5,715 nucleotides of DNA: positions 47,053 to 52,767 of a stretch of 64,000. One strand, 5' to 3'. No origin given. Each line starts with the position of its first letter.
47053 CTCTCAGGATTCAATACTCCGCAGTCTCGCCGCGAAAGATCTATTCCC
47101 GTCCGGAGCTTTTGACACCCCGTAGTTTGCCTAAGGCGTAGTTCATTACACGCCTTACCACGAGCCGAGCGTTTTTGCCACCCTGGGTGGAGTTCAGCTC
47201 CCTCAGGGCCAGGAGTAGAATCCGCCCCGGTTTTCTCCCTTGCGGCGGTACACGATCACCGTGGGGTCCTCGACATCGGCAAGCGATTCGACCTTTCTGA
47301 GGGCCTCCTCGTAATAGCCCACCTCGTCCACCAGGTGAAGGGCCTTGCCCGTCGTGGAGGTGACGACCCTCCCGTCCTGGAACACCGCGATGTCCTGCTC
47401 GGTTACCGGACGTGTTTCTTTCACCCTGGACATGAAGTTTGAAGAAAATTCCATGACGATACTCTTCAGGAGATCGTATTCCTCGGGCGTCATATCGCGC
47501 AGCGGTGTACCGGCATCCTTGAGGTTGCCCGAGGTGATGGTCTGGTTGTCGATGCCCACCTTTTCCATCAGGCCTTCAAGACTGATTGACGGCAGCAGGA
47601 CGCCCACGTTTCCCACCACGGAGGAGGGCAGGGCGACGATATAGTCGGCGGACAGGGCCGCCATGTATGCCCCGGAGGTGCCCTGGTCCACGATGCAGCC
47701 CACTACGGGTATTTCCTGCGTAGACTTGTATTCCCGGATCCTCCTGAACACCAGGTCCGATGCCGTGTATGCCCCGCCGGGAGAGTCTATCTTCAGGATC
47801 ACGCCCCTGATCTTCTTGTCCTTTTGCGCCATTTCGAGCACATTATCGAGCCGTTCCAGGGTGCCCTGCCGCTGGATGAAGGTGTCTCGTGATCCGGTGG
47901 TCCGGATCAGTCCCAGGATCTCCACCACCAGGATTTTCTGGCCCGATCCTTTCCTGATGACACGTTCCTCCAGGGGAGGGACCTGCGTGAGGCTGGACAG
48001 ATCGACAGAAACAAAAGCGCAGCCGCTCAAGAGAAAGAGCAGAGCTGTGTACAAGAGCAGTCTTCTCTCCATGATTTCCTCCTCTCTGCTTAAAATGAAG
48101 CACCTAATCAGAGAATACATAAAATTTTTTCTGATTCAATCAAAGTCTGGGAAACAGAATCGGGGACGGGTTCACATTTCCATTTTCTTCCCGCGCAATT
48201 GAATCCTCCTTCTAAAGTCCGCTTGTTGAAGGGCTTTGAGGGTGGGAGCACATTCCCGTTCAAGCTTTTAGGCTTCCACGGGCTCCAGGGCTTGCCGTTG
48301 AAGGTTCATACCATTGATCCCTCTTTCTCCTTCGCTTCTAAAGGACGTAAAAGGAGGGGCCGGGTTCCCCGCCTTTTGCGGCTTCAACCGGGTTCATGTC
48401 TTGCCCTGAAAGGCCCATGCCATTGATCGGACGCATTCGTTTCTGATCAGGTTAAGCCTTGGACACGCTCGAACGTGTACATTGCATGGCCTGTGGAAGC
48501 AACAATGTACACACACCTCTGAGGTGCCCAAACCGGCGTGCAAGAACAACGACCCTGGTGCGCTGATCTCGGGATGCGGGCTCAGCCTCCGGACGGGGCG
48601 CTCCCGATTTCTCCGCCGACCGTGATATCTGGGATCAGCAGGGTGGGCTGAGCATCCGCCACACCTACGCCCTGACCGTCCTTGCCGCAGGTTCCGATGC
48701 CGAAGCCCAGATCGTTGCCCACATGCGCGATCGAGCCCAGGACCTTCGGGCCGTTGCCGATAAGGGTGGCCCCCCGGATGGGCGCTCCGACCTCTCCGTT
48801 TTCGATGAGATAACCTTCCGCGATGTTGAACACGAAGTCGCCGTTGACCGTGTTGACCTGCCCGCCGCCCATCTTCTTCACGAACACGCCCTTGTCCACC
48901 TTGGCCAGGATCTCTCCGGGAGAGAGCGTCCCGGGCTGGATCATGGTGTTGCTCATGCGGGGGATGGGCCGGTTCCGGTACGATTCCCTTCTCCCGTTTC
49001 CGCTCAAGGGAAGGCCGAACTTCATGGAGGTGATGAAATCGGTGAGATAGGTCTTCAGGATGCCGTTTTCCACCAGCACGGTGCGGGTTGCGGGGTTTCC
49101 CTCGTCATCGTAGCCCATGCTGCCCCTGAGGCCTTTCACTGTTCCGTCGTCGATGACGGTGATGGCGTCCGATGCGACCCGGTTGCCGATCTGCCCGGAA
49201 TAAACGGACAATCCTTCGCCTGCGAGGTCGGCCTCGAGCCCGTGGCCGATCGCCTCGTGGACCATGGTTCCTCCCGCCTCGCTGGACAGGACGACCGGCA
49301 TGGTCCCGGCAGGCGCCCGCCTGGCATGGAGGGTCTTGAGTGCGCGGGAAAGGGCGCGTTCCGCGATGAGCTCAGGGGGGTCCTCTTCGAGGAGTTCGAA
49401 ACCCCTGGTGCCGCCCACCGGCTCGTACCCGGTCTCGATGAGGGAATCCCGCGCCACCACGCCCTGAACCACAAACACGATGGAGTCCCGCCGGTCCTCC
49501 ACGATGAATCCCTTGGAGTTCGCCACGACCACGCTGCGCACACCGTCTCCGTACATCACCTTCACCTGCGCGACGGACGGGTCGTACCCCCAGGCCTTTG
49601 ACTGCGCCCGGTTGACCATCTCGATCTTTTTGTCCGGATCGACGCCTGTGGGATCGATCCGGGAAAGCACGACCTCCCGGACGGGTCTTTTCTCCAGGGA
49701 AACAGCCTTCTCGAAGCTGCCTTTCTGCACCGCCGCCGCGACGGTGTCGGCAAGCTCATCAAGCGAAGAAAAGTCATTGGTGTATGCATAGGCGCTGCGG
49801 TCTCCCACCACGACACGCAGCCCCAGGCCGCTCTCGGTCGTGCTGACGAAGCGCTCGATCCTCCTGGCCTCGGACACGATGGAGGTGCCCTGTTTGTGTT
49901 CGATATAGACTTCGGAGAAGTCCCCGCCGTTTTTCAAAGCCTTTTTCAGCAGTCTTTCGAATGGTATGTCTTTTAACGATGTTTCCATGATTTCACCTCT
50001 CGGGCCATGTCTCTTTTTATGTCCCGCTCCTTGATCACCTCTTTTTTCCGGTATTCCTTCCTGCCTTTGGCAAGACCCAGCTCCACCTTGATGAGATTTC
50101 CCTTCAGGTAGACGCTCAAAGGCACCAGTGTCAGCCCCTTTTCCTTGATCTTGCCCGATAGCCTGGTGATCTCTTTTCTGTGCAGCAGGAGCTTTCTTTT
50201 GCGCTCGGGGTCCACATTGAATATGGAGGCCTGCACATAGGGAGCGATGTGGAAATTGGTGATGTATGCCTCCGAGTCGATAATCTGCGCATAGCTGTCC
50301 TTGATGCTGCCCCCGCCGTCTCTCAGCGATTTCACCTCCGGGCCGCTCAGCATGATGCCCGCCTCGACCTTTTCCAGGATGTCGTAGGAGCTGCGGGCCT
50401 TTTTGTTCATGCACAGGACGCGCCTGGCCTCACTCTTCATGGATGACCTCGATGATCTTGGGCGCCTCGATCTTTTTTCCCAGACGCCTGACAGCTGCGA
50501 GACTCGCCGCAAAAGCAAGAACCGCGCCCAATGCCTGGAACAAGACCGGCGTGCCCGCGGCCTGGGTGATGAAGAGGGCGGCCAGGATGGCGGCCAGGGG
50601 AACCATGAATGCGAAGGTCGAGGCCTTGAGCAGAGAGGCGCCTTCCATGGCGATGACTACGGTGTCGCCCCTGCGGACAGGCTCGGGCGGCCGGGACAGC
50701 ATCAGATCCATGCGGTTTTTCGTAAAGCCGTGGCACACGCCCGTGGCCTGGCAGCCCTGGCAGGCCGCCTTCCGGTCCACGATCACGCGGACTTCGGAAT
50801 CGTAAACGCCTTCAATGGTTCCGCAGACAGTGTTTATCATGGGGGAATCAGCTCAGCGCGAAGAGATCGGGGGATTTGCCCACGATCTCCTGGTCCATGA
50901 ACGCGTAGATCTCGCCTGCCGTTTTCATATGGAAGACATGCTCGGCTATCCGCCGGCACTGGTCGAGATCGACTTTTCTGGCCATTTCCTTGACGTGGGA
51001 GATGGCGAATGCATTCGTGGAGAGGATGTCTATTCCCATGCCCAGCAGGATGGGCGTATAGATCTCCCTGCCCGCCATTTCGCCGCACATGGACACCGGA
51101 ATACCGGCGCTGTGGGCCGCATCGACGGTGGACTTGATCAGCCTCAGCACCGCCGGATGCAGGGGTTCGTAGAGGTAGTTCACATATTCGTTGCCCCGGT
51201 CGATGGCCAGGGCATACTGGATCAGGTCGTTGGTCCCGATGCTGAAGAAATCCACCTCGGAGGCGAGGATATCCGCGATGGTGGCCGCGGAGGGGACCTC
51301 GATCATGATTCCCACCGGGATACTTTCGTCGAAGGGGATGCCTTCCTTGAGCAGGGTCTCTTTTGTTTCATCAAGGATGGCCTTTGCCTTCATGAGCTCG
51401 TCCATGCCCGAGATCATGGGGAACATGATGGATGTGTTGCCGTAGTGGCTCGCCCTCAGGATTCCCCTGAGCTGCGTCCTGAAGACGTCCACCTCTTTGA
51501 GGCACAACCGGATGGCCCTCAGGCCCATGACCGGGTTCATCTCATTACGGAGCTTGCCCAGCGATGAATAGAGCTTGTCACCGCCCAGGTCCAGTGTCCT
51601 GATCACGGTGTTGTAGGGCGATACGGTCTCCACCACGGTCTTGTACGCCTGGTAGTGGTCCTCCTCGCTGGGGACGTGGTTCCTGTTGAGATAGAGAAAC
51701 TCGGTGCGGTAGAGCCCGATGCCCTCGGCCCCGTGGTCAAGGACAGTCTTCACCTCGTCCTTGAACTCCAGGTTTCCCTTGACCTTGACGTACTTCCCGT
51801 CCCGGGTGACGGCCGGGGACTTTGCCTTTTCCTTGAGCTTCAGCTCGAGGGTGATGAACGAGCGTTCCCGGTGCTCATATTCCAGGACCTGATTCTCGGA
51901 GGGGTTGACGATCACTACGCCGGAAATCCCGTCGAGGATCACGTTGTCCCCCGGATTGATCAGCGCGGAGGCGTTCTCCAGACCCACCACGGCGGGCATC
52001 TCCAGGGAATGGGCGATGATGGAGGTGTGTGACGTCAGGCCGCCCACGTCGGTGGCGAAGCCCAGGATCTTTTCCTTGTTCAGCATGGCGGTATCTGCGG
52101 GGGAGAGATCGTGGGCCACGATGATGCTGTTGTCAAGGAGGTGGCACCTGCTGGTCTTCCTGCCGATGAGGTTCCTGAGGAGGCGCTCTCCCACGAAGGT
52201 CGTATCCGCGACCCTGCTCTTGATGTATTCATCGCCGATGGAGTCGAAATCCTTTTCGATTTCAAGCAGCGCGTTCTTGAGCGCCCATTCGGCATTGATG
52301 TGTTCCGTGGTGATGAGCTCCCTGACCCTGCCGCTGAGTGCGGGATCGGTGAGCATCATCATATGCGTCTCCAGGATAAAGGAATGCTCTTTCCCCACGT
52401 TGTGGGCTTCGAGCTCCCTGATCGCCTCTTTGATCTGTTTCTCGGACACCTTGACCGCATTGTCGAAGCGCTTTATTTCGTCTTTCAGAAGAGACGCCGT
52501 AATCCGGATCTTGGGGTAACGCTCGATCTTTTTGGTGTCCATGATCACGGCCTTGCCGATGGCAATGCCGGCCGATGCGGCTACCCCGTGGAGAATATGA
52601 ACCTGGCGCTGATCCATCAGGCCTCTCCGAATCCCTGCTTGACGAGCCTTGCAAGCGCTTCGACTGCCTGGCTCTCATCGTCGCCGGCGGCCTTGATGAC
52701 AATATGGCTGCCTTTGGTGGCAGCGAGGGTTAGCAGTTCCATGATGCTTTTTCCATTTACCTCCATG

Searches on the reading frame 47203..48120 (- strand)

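Call 37: search_protein_families(library=pfam, proteins=[window:47203-48120:-], max_evalue=0.00001)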
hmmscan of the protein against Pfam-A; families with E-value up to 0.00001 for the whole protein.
window:47203-48120:- (305 aa): 2 families
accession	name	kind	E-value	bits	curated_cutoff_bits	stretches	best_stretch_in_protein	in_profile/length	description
PF01343.23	Peptidase_S49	-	1.9e-33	116.1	24.9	1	134-283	4-153/154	Peptidase family S49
PF25145.1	NfeD1b_N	-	4.6e-06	26.8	40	1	90-174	18-97/189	NfeD1b, N-terminal domain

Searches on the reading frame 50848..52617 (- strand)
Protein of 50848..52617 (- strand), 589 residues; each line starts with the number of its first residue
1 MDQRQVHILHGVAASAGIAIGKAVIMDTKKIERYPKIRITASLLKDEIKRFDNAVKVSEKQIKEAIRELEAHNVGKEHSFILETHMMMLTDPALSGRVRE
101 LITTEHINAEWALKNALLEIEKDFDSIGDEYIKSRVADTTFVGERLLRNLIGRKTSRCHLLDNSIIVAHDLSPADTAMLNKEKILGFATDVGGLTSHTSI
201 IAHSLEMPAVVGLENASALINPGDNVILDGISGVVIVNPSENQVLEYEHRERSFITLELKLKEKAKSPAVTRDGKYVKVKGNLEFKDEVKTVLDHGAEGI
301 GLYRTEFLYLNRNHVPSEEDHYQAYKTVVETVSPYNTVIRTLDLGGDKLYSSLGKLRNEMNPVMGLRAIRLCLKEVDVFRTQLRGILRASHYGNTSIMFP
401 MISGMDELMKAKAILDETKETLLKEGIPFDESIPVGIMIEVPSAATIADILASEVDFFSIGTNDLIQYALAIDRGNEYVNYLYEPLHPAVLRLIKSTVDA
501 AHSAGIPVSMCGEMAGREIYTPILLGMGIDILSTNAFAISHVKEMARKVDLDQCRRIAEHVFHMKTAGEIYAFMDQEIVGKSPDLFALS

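Call 37: search_protein_families(library=pfam, proteins=[window:50848-52617:-], max_evalue=0.00001)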
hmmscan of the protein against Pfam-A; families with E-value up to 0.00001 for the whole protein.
window:50848-52617:- (589 aa): 3 families
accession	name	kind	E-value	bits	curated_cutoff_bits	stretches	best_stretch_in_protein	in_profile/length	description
PF02896.24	PEP-utilizers_C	-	9.5e-107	356.9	22.8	1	262-550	5-292/293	PEP-utilising enzyme, PEP-binding domain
PF05524.18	PEP-utilisers_N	-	3.8e-30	105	24.4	1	10-135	1-121/121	PEP-utilising enzyme, N-terminal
PF00391.29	PEP-utilizers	-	5.8e-22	77.5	23.1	1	162-233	3-72/72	PEP-utilising enzyme, mobile domain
